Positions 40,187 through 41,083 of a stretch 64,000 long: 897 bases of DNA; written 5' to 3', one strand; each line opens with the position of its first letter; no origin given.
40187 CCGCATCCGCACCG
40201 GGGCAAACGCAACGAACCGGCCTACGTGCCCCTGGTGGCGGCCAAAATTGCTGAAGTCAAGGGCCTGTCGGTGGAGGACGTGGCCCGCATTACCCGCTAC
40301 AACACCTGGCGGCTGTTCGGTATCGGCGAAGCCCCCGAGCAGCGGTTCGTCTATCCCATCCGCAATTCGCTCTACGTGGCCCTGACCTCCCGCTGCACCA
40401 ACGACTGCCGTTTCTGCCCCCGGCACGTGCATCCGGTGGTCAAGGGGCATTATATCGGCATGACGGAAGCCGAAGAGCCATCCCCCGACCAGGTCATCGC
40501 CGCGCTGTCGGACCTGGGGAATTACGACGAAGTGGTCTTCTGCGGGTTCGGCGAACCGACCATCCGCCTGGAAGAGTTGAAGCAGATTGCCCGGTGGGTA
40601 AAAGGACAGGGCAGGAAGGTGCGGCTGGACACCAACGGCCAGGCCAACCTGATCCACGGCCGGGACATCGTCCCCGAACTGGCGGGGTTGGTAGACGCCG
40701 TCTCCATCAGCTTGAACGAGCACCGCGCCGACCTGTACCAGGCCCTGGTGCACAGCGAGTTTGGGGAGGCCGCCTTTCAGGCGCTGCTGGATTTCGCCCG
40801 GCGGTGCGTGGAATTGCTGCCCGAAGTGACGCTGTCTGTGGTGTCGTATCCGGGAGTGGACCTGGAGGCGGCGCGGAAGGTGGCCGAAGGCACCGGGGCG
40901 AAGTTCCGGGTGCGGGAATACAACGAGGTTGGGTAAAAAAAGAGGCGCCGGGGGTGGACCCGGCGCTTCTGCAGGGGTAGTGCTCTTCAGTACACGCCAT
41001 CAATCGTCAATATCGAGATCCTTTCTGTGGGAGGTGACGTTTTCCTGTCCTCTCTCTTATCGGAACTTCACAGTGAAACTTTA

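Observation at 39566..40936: TatD hydrolase fused to a TatD-associated radical-SAM-like domain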

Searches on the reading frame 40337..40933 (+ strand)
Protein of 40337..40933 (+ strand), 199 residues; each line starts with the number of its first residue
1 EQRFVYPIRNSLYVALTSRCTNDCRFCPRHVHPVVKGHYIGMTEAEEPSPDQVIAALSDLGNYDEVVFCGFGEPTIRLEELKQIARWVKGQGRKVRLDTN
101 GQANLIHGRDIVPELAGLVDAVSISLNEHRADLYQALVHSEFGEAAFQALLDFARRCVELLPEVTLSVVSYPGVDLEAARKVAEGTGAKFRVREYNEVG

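Call 5: find_homologous_proteins(query=window:40337-40933:+, max_evalue=0.00001)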
Query window:40337-40933:+ (199 aa): 2562 proteins with E <= 0.00001 among 2877 candidates; the best 120 are listed.
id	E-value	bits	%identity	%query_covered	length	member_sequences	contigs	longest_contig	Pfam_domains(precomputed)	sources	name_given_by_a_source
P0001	2.0e-76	274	65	100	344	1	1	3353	PF01026.28,PF04055.28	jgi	jgi:TatD DNase family protein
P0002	4.2e-75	270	68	93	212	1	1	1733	PF04055.28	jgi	jgi:TatD DNase family protein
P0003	1.2e-73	265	62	100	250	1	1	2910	PF01026.28,PF04055.28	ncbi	ncbi:MAG: TatD family nuclease-associated radical SAM protein, partial [bacterium]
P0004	3.0e-62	228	55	99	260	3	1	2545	PF01026.28,PF04055.28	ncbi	ncbi:MAG: TatD family nuclease-associated radical SAM protein, partial [Deltaproteobacteria bacteriu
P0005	9.3e-62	226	53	99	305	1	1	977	PF01026.28,PF04055.28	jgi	jgi:TatD DNase family protein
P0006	1.1e-61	226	56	99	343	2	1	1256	PF01026.28,PF04055.28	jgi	jgi:TatD DNase family protein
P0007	1.2e-61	226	53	100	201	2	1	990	PF04055.28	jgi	jgi:TatD DNase family protein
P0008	2.1e-61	225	53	99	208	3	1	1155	PF04055.28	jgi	jgi:TatD DNase family protein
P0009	4.2e-61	224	53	99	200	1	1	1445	PF04055.28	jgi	-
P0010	4.4e-61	224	54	96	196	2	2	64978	PF04055.28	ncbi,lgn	ncbi:MAG: TatD family nuclease-associated radical SAM protein [Syntrophothermus sp.]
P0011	9.2e-61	223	51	99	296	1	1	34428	PF01026.28,PF04055.28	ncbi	-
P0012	1.5e-60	222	54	99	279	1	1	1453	PF01026.28,PF04055.28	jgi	jgi:TatD DNase family protein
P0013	2.5e-60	221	52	98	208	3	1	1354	PF04055.28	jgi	jgi:TatD DNase family protein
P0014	2.9e-60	221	54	99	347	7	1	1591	PF01026.28,PF04055.28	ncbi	ncbi:MAG TPA: TatD family nuclease-associated radical SAM protein, partial [Nitrospirota bacterium]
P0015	6.2e-60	220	53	99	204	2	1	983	PF04055.28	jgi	jgi:TatD DNase family protein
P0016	1.1e-59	219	54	99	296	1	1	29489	PF01026.28,PF04055.28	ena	-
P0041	1.1e-56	210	51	99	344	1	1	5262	PF04055.28,PF01252.24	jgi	-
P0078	1.9e-54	202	49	98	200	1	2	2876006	PF04055.28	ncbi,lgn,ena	-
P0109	7.7e-53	197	48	97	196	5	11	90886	PF04055.28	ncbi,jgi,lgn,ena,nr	ncbi:MAG: radical SAM protein [Clostridiales bacterium]|nr:radical SAM protein [Clostridiales bacter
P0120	5.4e-52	194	51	98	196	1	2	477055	PF04055.28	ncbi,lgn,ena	-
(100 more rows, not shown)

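Call 10: find_encoding_contigs(protein=P0011, flank=4000, max_places=2)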
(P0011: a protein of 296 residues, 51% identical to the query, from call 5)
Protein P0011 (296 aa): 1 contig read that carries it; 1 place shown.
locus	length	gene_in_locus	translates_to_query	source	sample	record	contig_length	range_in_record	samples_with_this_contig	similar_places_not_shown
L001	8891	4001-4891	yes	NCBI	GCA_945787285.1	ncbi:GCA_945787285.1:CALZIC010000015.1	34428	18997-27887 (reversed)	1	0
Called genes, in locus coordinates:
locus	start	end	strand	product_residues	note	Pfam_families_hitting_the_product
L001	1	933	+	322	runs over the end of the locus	PF13177:DNA_pol3_delta2, PF09115:DNApol3-delta_C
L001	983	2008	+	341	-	PF04468:PSP1, PF28472:PSP1_3rd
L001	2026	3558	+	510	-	PF00133:tRNA-synt_1, PF01406:tRNA-synt_1e, PF09334:tRNA-synt_1g, PF00133:tRNA-synt_1, PF01406:tRNA-synt_1e (weak), PF08264:Anticodon_1, PF19303:Anticodon_3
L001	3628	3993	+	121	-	PF01979:Amidohydro_1 (faint), PF01026:TatD_DNase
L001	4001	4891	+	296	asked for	PF01026:TatD_DNase, PF04055:Radical_SAM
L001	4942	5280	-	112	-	PF07238:PilZ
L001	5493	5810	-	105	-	-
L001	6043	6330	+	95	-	PF20657:DUF6811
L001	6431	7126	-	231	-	PF04172:LrgB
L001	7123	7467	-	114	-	PF03788:LrgA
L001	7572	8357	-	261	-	-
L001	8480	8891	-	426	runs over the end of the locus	PF17820:PDZ_6 (weak), PF19135:DUF5818 (faint), PF19238:Radical_SAM_2, PF04055:Radical_SAM (faint), PF04459:DUF512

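Call 11: find_encoding_contigs(protein=P0016, flank=4000, max_places=2)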
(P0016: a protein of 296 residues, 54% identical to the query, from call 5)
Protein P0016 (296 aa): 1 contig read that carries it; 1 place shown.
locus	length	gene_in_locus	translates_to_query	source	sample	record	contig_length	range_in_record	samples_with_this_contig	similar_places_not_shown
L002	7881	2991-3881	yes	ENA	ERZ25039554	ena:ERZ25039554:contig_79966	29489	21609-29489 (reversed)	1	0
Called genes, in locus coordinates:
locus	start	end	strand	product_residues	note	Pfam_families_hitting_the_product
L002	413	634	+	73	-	PF09334:tRNA-synt_1g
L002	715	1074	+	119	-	PF09334:tRNA-synt_1g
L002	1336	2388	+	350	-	PF00133:tRNA-synt_1 (weak), PF09334:tRNA-synt_1g, PF19303:Anticodon_3 (weak), PF01588:tRNA_bind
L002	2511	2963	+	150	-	PF01026:TatD_DNase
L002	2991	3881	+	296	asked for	PF01026:TatD_DNase, PF04055:Radical_SAM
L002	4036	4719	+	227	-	PF00882:Zn_dep_PLPC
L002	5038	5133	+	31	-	-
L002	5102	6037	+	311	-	PF01116:F_bP_aldolase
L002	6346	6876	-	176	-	-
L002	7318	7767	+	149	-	PF07238:PilZ (weak)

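Call 19: search_solved_structures(query=A3, max_evalue=1, show_alignments=2)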
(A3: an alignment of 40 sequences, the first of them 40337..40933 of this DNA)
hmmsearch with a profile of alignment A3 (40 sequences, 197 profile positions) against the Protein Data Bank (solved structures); distinct sequences matched with E-value up to 1: 26.
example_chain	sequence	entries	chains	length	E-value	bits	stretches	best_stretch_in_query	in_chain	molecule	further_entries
4pl1_B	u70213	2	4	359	4.3e-05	26.5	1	19-182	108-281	Dual-specificity RNA methyltransferase RlmN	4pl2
5hr6_A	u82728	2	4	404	5.8e-05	26.1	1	19-182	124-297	RlmN methylase | Dual-specificity RNA methyltransferase RlmN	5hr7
3rf9_A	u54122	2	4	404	6e-05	26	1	19-182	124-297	Ribosomal RNA large subunit methyltransferase N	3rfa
8ai6_A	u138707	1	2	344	0.00085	22.3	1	8-107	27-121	Putative peptide biosynthesis protein YydG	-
8ai1_A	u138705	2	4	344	0.00086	22.2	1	8-107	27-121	Putative peptide biosynthesis protein YydG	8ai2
8ai3_A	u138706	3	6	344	0.00086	22.2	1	8-107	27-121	Putative peptide biosynthesis protein YydG | Radical SAM core domain-containing protein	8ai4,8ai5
5wgg_A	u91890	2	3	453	0.0011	21.8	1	10-109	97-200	Radical SAM domain protein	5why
1tv7_A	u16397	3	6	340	0.0013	21.6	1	12-167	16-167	Molybdenum cofactor biosynthesis protein A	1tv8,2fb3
2fb2_A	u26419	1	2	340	0.0015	21.5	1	12-167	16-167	Molybdenum cofactor biosynthesis protein A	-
3c8f_A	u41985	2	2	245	0.0019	21.1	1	14-170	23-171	Pyruvate formate-lyase 1-activating enzyme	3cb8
8fo0_A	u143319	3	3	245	0.0083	19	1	14-141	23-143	Pyruvate formate-lyase 1-activating enzyme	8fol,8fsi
9cg1_A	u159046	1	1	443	0.071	16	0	13-31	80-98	Radical SAM protein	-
7tol_A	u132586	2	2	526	0.088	15.7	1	14-99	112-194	glycerol dibiphytanyl glycerol tetraether - macrocyclic archaeol synthase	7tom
2a5h_A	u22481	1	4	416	0.088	15.7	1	7-119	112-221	L-lysine 2,3-aminomutase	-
6y1x_A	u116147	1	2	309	0.27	14.1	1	12-99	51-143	Radical SAM domain protein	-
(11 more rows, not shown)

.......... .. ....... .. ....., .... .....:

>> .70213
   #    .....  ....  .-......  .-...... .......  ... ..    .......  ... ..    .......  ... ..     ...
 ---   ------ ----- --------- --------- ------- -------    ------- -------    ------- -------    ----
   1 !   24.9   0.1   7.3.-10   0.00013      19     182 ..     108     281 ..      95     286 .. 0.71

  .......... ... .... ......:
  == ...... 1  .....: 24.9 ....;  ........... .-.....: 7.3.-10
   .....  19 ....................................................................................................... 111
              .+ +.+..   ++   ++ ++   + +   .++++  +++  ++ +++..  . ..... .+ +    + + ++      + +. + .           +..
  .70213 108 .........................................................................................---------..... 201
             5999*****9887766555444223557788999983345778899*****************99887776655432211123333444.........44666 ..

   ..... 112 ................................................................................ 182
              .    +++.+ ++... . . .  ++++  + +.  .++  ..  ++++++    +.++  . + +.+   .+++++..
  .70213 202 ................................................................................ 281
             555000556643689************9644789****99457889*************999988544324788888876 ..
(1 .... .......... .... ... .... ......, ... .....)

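Call 31: find_encoding_contigs(protein=P0078, flank=5000, max_places=1)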
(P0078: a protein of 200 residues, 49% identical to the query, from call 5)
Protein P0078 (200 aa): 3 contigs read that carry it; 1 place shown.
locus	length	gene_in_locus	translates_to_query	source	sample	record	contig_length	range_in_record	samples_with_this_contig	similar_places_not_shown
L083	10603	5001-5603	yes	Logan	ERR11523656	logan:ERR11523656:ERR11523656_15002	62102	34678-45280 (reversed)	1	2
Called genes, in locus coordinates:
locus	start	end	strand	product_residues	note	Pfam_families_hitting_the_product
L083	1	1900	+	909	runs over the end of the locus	PF08471:Ribonuc_red_2_N, PF02867:Ribonuc_red_lgC, PF12637:TSCPD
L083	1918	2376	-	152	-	PF07238:PilZ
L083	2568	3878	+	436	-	PF02788:RuBisCO_large_N (weak), PF00016:RuBisCO_large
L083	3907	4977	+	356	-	PF01208:URO-D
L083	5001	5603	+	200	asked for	PF04055:Radical_SAM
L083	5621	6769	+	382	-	PF01266:DAO, PF13450:NAD_binding_8 (weak), PF13738:Pyr_redox_3 (faint)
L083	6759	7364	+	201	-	PF00581:Rhodanese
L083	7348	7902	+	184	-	PF07291:MauE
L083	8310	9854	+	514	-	PF12072:RNase_Y_N, PF00013:KH_1 (weak), PF01966:HD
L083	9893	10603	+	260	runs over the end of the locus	PF00149:Metallophos (weak), PF13277:YmdB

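Call 32: find_encoding_contigs(protein=P0120, flank=5000, max_places=1)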
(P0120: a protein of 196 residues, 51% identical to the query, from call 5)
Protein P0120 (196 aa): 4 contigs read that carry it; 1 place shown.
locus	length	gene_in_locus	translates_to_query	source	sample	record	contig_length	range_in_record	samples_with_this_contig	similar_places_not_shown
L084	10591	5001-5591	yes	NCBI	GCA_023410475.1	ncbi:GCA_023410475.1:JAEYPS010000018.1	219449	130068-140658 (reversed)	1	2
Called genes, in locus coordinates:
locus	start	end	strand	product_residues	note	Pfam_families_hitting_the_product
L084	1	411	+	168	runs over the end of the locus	PF04191:PEMT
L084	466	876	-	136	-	PF12641:Flavodoxin_3 (weak), PF12724:Flavodoxin_5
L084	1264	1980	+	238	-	-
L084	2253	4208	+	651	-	PF00133:tRNA-synt_1, PF01406:tRNA-synt_1e (weak), PF09334:tRNA-synt_1g, PF00133:tRNA-synt_1, PF01588:tRNA_bind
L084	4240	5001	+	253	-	PF01026:TatD_DNase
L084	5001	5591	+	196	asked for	PF04055:Radical_SAM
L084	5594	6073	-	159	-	-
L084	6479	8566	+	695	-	PF03477:ATP-cone, PF13597:NRDD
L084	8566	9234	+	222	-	PF13353:Fer4_12, PF04055:Radical_SAM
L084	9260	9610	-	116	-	-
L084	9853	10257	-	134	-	-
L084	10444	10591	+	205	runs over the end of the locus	-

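Call 33: find_encoding_contigs(protein=P0010, flank=5000, max_places=1)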
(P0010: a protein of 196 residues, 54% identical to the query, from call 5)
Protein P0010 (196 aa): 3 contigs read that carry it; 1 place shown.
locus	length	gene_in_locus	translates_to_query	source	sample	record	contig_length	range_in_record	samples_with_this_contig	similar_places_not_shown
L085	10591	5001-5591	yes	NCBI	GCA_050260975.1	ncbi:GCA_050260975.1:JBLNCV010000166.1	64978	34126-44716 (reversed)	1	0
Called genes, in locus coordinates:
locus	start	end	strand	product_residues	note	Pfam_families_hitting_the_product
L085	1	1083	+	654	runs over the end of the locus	PF13432:TPR_16 (weak), PF13414:TPR_11 (weak), PF14559:TPR_19, PF13414:TPR_11, PF13432:TPR_16, PF13414:TPR_11, PF13432:TPR_16, PF14559:TPR_19, +33 more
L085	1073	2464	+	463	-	PF01590:GAF, PF13185:GAF_2, PF13492:GAF_3, PF00990:GGDEF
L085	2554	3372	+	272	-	PF07261:DnaB_2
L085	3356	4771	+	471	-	PF00772:DnaB, PF06745:ATPase (faint), PF03796:DnaB_C, PF13481:AAA_25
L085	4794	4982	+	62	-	-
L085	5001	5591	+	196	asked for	PF04055:Radical_SAM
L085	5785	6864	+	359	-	PF03990:DUF348, PF07501:G5, PF06725:3D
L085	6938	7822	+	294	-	PF00398:RrnaAD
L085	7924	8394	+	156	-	PF04308:RNaseH_like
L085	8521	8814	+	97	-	PF06257:VEG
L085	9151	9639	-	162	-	PF00430:ATP-synt_B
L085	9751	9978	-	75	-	PF00137:ATP-synt_C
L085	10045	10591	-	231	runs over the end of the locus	PF00119:ATP-synt_A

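Call 34: find_encoding_contigs(protein=P0109, flank=5000, max_places=1)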
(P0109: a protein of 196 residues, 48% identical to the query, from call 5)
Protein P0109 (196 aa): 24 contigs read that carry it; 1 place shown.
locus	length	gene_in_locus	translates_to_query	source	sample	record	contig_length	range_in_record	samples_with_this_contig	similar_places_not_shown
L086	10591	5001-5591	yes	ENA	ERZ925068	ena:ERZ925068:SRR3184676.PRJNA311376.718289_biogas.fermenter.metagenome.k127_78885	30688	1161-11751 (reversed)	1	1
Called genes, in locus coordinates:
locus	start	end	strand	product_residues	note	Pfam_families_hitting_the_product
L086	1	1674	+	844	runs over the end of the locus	PF22666:Glyco_hydro_2_N2, PF00703:Glyco_hydro_2 (weak), PF17753:Ig_mannosidase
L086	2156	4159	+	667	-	PF00133:tRNA-synt_1, PF01406:tRNA-synt_1e (weak), PF09334:tRNA-synt_1g, PF00133:tRNA-synt_1, PF19303:Anticodon_3 (weak), PF01588:tRNA_bind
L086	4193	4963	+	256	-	PF01026:TatD_DNase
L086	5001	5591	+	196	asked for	PF04055:Radical_SAM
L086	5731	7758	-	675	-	PF05223:MecA_N, PF03717:PBP_dimer, PF00905:Transpeptidase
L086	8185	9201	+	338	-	PF03990:DUF348 (weak), PF07501:G5, PF06725:3D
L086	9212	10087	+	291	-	PF00398:RrnaAD, PF13649:Methyltransf_25 (faint)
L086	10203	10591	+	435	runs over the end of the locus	-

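Call 35: predict_structure(alignment_id=A3)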
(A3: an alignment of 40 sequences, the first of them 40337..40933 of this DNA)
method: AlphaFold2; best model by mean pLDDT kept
length: 199 residues; sequences in the alignment: 40
mean_pLDDT: 94.9   pTM: 0.90
mean pLDDT of the five models: 94.9, 94.8, 94.6, 94.1, 94.0
residues with pLDDT >= 90: 174; 70-90: 20; 50-70: 4; < 50: 1
segments of 3 or more residues with pLDDT < 50: none
pLDDT, mean of each block of 10 residues (from residue 1): 87 96 92 88 94 93 95 97 98 98 98 98 98 98 98 99 98 97 98 77
secondary structure, 60 per line:
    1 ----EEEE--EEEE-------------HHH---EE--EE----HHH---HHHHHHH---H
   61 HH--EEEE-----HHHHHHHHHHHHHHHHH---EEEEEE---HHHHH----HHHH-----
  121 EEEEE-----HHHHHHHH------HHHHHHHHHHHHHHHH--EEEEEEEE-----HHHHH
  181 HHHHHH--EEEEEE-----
elements in order: E5-8 E11-14 H50-56 E65-68 H74-90 E94-99 H103-107 H112-115 E121-125 H131-138 H145-160 E163-170 H176-186 E189-194

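Call 57: search_protein_families(library=ncbifam, alignment_id=A3, max_evalue=1e-10)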
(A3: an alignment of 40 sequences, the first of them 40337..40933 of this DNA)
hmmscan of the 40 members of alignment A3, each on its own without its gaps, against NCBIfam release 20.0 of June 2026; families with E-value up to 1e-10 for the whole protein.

A. member 1, window:40337-40933:+ (199 aa): 3 families
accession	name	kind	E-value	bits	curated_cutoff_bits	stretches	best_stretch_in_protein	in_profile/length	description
TIGR04038.1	tatD_link_rSAM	subfamily_domain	3.7e-71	238.9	129.7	1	4-196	2-192/192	TatD family nuclease-associated radical SAM protein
TIGR04100.1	rSAM_pair_X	hypoth_equivalog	2.5e-53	180.6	262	1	5-196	3-197/197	TIGR04100 family radical SAM protein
TIGR04317.1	W_rSAM_matur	equivalog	2e-12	46.9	380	1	11-169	5-155/349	tungsten cofactor oxidoreductase radical SAM maturase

B. families by the number of members that match (of 40 scanned): 6 families
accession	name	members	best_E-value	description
TIGR04038.1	tatD_link_rSAM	40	1.5e-87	TatD family nuclease-associated radical SAM protein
TIGR04100.1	rSAM_pair_X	40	8.8e-73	TIGR04100 family radical SAM protein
TIGR04317.1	W_rSAM_matur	38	6.3e-19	tungsten cofactor oxidoreductase radical SAM maturase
TIGR02668.1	moaA_archaeal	5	4.4e-13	GTP 3',8-cyclase MoaA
NF001199.0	PRK00164.2-1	3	8.8e-13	GTP 3',8-cyclase MoaA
TIGR04055.1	rSAM_NirJ2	1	2.4e-11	putative heme d1 biosynthesis radical SAM protein NirJ2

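Call 68: fold_search(model_id=the predicted structure, library=pdb)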
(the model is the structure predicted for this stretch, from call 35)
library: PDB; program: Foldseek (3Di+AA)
matches with E <= 10: 1540; with E <= 0.001: 55
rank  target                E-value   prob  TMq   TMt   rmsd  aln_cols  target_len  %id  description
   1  3c8f                  1.9e-08  1.00  0.73  0.60   3.1       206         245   20  4Fe-4S-Pyruvate formate-lyase Activating Enzyme with partially disordered AdoMet (released 2008-10-28)
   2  8fo0                  4.2e-07  1.00  0.74  0.61   3.7       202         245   20  The structure of a crystallizable variant of E. coli pyruvate formate-lyase activating enzyme bound to a partially cleav (released 2023-05-24)
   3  6y1x_A                7.8e-07  1.00  0.70  0.57   4.3       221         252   17  X-ray structure of the radical SAM protein NifB, a key nitrogenase maturating enzyme (released 2020-06-17)
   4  7jmb_A                1.1e-06  1.00  0.72  0.56   4.4       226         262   20  Crystal structure of Nitrogenase iron-molybdenum cofactor biosynthesis enzyme NifB from Methanothermobacter thermautot (released 2020-10-28)
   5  6fz6_A                1.4e-06  1.00  0.64  0.40   4.6       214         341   20  Crystal Structure of a radical SAM methyltransferase from Sphaerobacter thermophilus (released 2019-04-10)
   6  7vob                  2.0e-06  1.00  0.72  0.45   4.0       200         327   16  The crystal structure of a Radical SAM Enzyme BlsE involved in the Biosynthesis of Blasticidin S (released 2022-05-04)
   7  3cb8_A                2.4e-06  1.00  0.68  0.57   4.0       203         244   20  4Fe-4S-Pyruvate formate-lyase activating enzyme in complex with AdoMet and a peptide substrate (released 2008-10-28)
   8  9dfu                  3.4e-06  1.00  0.74  0.54   2.9       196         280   16  X-ray crystal structure of the second Viperin-like enzyme from T. virens variant F40H with bound CTP and SAM (released 2025-02-19)
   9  5th5_A                7.1e-06  1.00  0.64  0.54   4.2       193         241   21  Crystal Structure of QueE from Bacillus subtilis with 6-carboxypterin-5'-deoxyadenosyl ester bound (released 2017-01-18)
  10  7bi7_B                8.6e-06  1.00  0.71  0.53   4.5       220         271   17  An Unexpected P-Cluster like Intermediate En Route to the Nitrogenase FeMo-co (released 2021-03-10)
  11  2yx0                  9.1e-06  1.00  0.65  0.42   5.9       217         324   13  Crystal structure of P. horikoshii TYW1 (released 2007-10-30)
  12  8hzy_A                1.4e-05  1.00  0.64  0.30   4.6       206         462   16  The crystal structure of a Radical SAM Enzyme DesII (released 2024-07-10)
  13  7bi7_A                1.6e-05  1.00  0.72  0.53   4.8       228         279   17  An Unexpected P-Cluster like Intermediate En Route to the Nitrogenase FeMo-co (released 2021-03-10)
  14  5vsl_A                1.7e-05  1.00  0.61  0.47   6.7       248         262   13  Crystal structure of viperin with bound [4Fe-4S] cluster and S-adenosylhomocysteine (SAH) (released 2017-06-14)
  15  8hzv_B                1.7e-05  1.00  0.61  0.29   5.7       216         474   17  The crystal structure of a Radical SAM Enzyme DesII (released 2024-07-10)
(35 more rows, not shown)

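Call 69: search_protein_representatives(protein=window:40337-40933:+)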
Query: 199 residues. Proteins with E-value up to 0.001 (for the whole library): 1296; up to 1e-10: 759; up to 1e-30: 222. The best 150 are listed.
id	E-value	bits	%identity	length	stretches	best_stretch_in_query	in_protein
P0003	3.9e-74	264.8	62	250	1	2-199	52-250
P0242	6.5e-62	224.9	57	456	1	4-199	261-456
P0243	2.1e-56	206.9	52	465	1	3-199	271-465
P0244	2.6e-56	206.6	49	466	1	3-199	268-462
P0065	8.5e-56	205.0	50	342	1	3-199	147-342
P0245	9.1e-56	204.9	48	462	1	3-199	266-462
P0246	1.7e-54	200.7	53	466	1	4-198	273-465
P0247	4.5e-54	199.3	51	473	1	4-199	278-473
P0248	5.2e-54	199.1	50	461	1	3-199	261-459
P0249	7.0e-54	198.7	49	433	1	3-199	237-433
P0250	1.2e-53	197.9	46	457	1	4-199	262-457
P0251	3.0e-53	196.6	45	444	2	4-195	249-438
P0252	3.3e-52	193.2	53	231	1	1-199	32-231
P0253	6.0e-52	192.4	48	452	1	3-199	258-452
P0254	7.3e-52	192.1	48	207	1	4-196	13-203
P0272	8.4e-49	182.1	49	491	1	4-196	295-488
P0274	1.9e-48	181.0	48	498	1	3-199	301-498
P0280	2.6e-47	177.3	49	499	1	4-199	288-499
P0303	5.6e-44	166.4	47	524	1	3-199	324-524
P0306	1.3e-43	165.2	46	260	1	4-195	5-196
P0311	2.7e-43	164.2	46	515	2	46-199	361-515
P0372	6.5e-38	146.6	45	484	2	64-198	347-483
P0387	6.5e-37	143.3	42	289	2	4-118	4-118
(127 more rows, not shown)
